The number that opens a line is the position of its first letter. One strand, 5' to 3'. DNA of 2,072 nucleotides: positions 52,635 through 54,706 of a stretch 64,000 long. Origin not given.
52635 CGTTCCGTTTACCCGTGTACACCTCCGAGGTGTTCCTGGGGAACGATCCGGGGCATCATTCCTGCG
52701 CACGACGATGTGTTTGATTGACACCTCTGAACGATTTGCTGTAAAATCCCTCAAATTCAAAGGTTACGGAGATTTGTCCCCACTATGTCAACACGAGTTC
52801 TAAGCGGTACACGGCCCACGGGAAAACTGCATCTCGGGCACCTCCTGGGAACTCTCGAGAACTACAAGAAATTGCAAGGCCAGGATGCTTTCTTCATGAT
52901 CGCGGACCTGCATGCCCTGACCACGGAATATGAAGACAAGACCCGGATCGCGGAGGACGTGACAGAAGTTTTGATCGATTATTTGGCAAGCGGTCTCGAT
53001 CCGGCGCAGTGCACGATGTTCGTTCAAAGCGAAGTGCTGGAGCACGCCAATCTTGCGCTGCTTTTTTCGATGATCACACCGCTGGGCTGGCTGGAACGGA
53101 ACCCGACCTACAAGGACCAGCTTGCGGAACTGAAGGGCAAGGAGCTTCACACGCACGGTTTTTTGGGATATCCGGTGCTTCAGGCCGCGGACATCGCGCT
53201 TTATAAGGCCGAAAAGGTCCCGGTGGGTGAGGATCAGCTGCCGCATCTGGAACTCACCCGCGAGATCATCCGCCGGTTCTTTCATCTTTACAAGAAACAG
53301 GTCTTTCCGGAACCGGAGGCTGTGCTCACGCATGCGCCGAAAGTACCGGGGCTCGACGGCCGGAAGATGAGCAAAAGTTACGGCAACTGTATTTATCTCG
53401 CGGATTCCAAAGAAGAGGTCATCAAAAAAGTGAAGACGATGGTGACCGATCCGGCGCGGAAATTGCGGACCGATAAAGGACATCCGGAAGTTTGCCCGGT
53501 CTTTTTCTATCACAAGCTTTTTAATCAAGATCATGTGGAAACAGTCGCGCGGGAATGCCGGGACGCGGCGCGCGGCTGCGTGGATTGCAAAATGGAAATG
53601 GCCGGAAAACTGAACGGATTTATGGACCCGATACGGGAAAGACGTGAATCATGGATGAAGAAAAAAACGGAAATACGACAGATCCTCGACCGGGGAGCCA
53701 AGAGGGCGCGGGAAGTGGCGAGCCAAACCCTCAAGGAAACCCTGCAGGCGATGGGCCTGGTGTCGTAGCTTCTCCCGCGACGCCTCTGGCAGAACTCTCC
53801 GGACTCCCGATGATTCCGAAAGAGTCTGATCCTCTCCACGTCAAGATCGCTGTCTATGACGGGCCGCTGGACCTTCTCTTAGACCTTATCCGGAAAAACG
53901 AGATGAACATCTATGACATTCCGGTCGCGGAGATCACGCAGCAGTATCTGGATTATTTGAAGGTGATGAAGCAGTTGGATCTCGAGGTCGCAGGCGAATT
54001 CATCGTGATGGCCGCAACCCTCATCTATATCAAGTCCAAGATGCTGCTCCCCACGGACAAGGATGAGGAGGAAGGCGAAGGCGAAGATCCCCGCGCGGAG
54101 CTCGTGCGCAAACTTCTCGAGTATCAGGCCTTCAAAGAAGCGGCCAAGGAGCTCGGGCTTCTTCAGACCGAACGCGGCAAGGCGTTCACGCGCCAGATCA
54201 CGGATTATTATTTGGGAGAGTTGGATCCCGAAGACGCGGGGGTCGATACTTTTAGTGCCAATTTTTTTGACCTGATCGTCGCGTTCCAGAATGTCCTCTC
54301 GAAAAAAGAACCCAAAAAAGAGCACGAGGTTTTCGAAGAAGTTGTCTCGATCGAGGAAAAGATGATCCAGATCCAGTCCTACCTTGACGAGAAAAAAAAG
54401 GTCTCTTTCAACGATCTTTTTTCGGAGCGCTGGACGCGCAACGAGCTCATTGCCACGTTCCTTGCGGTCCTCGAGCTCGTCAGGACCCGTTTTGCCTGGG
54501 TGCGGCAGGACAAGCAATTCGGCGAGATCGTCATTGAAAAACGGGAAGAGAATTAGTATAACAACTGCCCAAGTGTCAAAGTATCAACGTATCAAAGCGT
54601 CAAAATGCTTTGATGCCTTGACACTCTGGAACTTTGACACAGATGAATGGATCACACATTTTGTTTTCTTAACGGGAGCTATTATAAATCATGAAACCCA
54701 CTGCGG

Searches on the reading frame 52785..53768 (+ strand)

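Call 62: search_protein_families(library=pfam, proteins=[window:52785-53768:+], max_evalue=0.001)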
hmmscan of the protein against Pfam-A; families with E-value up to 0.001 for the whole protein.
window:52785-53768:+ (327 aa): 1 family
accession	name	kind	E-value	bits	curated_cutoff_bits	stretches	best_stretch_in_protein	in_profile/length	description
PF00579.31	tRNA-synt_1b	-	4.1e-63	213.8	21.1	1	3-279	6-290/292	tRNA synthetases class I (W and Y)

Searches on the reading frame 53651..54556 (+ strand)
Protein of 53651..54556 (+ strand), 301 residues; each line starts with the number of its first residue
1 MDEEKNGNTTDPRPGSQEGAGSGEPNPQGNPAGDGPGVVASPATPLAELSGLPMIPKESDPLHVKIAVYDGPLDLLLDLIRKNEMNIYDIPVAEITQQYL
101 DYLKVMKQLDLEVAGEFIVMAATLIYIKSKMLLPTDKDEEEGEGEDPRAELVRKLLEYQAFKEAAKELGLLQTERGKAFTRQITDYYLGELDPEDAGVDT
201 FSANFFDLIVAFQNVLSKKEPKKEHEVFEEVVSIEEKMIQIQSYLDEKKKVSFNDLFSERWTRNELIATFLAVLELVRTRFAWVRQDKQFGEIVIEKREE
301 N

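Call 62: search_protein_families(library=pfam, proteins=[window:53651-54556:+], max_evalue=0.001)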
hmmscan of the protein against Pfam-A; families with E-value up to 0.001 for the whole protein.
window:53651-54556:+ (301 aa): 1 family
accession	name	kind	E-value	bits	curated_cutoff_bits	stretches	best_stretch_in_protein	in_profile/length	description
PF02616.19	SMC_ScpA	-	1.3e-42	146.9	24.6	1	79-295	1-229/232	Segregation and condensation protein ScpA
